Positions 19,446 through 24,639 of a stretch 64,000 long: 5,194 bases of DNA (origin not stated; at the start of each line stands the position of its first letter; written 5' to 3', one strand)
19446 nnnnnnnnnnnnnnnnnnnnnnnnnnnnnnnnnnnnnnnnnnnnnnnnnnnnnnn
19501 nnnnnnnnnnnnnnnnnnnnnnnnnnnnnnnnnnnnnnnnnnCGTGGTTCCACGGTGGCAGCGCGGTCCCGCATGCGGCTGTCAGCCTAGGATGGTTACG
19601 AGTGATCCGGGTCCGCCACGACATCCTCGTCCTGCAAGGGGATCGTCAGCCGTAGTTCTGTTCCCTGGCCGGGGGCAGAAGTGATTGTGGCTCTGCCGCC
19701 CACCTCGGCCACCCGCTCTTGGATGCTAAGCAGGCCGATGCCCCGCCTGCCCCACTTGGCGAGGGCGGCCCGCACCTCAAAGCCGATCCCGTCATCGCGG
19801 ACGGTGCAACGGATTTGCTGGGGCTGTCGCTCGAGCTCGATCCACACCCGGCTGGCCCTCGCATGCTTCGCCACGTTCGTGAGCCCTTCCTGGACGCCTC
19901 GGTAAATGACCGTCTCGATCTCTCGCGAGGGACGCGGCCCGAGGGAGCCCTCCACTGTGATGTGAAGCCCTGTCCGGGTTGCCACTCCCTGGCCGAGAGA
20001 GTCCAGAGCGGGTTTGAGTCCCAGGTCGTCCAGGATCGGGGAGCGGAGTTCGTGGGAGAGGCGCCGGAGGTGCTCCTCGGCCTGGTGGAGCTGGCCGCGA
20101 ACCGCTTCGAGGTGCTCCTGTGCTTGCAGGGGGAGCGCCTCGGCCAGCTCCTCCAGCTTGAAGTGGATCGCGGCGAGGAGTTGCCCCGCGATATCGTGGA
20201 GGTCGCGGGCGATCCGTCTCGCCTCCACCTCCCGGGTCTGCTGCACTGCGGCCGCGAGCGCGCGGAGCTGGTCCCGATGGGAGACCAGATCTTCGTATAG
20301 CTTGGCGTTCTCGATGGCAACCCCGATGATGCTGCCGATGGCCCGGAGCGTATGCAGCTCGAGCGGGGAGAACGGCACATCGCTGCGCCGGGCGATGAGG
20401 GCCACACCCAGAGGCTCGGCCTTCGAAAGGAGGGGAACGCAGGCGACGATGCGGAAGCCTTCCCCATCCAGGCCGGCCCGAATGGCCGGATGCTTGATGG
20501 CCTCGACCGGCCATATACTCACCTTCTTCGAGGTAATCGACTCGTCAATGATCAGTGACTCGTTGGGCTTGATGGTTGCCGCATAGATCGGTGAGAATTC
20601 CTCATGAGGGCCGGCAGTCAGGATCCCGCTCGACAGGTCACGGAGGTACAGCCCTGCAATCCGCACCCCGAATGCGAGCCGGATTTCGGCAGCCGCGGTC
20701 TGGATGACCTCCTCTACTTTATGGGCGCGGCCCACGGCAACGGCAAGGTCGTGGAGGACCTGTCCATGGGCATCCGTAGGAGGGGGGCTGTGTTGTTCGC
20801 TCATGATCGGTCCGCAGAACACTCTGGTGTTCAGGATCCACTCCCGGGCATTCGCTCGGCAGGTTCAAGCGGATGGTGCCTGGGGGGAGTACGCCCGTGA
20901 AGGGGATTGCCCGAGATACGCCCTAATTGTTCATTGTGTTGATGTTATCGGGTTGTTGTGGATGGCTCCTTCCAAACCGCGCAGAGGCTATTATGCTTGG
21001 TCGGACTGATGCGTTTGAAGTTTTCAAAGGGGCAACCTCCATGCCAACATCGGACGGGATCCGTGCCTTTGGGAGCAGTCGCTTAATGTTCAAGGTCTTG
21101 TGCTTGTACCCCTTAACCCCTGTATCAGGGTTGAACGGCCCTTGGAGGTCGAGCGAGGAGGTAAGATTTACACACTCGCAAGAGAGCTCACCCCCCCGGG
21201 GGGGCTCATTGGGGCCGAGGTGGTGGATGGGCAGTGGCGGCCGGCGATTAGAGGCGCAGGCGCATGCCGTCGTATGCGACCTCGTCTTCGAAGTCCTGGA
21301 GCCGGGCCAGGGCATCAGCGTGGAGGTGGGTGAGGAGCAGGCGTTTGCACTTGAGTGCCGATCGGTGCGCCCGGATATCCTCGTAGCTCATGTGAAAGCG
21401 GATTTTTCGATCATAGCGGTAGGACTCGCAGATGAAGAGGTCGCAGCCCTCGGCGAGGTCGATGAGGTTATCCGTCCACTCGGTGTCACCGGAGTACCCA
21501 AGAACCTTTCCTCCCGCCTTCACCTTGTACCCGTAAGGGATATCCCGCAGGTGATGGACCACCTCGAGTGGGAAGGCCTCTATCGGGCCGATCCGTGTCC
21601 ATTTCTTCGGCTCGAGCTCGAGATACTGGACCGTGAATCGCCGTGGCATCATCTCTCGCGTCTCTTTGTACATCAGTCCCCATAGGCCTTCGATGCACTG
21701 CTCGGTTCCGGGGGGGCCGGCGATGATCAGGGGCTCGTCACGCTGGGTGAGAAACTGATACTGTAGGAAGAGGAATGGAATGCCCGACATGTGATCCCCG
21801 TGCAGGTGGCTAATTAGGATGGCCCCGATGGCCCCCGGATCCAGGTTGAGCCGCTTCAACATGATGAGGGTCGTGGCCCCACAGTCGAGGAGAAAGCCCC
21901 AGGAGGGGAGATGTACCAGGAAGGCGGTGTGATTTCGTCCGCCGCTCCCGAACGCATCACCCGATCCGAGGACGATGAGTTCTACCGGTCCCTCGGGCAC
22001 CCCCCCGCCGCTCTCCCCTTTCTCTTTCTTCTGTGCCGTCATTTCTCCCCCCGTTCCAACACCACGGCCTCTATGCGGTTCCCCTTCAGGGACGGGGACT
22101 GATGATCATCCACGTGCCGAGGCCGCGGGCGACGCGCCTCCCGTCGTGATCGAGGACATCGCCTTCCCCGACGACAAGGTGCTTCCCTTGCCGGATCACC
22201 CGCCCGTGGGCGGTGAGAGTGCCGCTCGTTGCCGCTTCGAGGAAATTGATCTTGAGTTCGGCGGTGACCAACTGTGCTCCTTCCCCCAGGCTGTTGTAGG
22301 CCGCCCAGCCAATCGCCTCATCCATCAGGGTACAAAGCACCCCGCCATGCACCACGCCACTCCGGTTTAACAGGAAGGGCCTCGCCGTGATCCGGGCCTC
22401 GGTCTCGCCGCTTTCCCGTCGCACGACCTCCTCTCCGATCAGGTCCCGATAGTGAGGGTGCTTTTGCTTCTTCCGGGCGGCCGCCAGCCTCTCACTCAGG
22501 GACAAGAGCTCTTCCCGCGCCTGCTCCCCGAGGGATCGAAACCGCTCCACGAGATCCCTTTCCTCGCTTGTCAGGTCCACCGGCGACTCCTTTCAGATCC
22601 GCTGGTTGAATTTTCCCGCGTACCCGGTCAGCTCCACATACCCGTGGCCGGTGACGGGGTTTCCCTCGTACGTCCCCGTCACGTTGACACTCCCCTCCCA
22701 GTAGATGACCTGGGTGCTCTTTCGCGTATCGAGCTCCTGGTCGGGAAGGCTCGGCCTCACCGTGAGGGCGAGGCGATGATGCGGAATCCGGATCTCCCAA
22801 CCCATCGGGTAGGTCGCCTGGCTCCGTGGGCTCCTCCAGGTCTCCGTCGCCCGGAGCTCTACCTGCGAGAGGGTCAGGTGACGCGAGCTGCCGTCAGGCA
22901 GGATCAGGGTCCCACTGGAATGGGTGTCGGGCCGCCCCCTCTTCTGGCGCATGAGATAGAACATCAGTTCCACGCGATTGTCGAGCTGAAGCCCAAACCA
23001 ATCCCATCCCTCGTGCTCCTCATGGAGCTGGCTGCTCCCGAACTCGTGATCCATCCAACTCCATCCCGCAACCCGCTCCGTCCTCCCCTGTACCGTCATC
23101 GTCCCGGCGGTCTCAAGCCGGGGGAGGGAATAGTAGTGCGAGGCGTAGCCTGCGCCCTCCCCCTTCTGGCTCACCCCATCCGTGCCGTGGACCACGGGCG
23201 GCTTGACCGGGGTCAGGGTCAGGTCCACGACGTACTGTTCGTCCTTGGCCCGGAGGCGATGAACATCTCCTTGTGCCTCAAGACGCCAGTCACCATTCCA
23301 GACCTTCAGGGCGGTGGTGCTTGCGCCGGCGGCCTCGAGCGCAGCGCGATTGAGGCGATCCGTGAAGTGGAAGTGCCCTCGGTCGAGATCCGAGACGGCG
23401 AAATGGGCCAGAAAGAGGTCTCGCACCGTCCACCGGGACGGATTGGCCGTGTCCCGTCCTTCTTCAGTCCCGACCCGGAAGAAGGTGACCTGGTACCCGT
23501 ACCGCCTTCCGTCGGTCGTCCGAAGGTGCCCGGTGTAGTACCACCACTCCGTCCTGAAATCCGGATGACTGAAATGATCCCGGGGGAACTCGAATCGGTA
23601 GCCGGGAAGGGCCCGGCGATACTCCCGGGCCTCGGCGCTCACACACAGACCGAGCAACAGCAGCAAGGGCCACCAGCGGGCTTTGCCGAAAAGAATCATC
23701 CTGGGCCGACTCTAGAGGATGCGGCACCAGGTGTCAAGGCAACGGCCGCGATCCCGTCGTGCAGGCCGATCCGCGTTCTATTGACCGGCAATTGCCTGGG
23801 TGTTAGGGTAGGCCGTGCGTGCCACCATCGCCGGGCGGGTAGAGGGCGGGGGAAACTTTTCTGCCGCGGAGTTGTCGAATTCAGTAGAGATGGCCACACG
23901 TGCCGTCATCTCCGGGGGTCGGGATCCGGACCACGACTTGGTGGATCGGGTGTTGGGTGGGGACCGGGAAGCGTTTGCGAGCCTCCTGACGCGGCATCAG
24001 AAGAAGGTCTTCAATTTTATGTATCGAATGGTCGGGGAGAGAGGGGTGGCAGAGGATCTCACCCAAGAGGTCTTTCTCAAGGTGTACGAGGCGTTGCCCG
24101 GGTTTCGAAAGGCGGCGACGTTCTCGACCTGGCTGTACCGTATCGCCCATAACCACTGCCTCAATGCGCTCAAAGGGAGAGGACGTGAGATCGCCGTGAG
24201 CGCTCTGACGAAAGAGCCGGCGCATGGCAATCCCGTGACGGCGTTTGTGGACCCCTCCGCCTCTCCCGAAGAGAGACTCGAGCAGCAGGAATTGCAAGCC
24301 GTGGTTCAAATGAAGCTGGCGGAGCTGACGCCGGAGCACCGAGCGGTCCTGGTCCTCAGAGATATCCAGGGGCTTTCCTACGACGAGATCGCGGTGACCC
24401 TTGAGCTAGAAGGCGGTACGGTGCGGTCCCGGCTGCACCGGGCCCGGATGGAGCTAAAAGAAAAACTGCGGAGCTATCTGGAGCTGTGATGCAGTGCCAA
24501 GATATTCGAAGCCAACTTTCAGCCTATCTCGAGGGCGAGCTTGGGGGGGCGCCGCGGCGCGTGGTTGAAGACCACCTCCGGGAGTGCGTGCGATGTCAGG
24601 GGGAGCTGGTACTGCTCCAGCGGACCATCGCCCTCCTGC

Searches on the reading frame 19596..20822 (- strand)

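Call 16: search_protein_families(library=pfam, proteins=[window:19596-20822:-], max_evalue=0.00001)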
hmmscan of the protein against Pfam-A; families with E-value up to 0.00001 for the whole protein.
window:19596-20822:- (408 aa): 6 families
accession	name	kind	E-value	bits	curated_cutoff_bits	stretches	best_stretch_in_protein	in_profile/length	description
PF02518.31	HATPase_c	-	2.2e-14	54.2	26.4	1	305-397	5-110/111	Histidine kinase-, DNA gyrase B-, and HSP90-like ATPase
PF07730.19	HisKA_3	-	2.1e-10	41.4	24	1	202-262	3-66/68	Histidine kinase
PF01590.32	GAF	-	1.1e-08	36.2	22.4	1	37-170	3-133/133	GAF domain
PF13492.12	GAF_3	-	1.8e-07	32.1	27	1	36-172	2-129/129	GAF domain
PF13185.12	GAF_2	-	7.8e-07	29.8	28.6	1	34-171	2-136/136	GAF domain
PF13581.12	HATPase_c_2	-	1.2e-06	28.9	27.4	1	309-393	35-126/127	Histidine kinase-like ATPase domain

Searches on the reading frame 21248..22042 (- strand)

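Call 16: search_protein_families(library=pfam, proteins=[window:21248-22042:-], max_evalue=0.00001)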
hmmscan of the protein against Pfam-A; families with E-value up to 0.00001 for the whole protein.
window:21248-22042:- (264 aa): 3 families
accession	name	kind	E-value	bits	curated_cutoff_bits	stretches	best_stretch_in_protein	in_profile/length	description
PF12706.13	Lactamase_B_2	-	5.7e-17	62.4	27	1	50-239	3-199/200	Beta-lactamase superfamily domain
PF00753.33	Lactamase_B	-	4e-10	40.4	22.7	1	35-198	3-161/196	Metallo-beta-lactamase superfamily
PF23023.1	Anti-Pycsar_Apyc1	-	1.2e-07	31.9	50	1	23-90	6-72/250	Anti-Pycsar protein Apyc1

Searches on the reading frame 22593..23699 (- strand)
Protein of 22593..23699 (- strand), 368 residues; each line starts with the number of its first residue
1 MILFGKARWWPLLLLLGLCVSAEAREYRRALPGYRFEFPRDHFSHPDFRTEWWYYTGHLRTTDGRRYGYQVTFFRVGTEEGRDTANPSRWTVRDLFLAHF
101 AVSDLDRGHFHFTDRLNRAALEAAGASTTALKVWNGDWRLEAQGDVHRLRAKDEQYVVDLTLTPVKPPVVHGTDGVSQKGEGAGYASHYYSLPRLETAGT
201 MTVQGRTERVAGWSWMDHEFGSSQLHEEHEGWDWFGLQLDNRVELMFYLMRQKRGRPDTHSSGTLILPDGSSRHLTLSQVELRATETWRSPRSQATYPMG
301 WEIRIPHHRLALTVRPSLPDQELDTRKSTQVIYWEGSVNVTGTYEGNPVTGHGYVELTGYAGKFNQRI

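Call 16: search_protein_families(library=pfam, proteins=[window:22593-23699:-], max_evalue=0.00001)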
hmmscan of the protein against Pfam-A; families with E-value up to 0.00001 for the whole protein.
window:22593-23699:- (368 aa): 2 families
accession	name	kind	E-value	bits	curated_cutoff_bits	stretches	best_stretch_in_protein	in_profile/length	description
PF07143.17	CrtC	-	6.8e-58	196.5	22.5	1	50-222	1-168/168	CrtC N-terminal lipocalin domain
PF17186.10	Lipocalin_9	-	1.9e-44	151.4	26.2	1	225-360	1-131/131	Lipocalin-like domain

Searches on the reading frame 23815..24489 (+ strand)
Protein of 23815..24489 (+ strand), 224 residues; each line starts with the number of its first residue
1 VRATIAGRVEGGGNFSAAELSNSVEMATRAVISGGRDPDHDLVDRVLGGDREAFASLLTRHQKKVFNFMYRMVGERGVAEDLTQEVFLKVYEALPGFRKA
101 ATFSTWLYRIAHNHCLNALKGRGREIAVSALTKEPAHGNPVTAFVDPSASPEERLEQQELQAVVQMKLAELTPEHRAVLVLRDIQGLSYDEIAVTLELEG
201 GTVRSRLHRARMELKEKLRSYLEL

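Call 16: search_protein_families(library=pfam, proteins=[window:23815-24489:+], max_evalue=0.00001)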
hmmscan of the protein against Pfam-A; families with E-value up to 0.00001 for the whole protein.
window:23815-24489:+ (224 aa): 4 families
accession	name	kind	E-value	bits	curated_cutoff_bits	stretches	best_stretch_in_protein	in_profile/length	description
PF04542.20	Sigma70_r2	-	3.7e-19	68.7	24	1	57-124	1-70/71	Sigma-70 region 2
PF08281.18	Sigma70_r4_2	-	7e-15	54.9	25.7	1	164-214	4-54/54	Sigma-70, region 4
PF04545.22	Sigma70_r4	-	5.7e-12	45.4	24.1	1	168-216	2-50/50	Sigma-70, region 4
PF07638.17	Sigma70_ECF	-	3.2e-06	27.6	21.1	0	159-219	125-184/185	ECF sigma factor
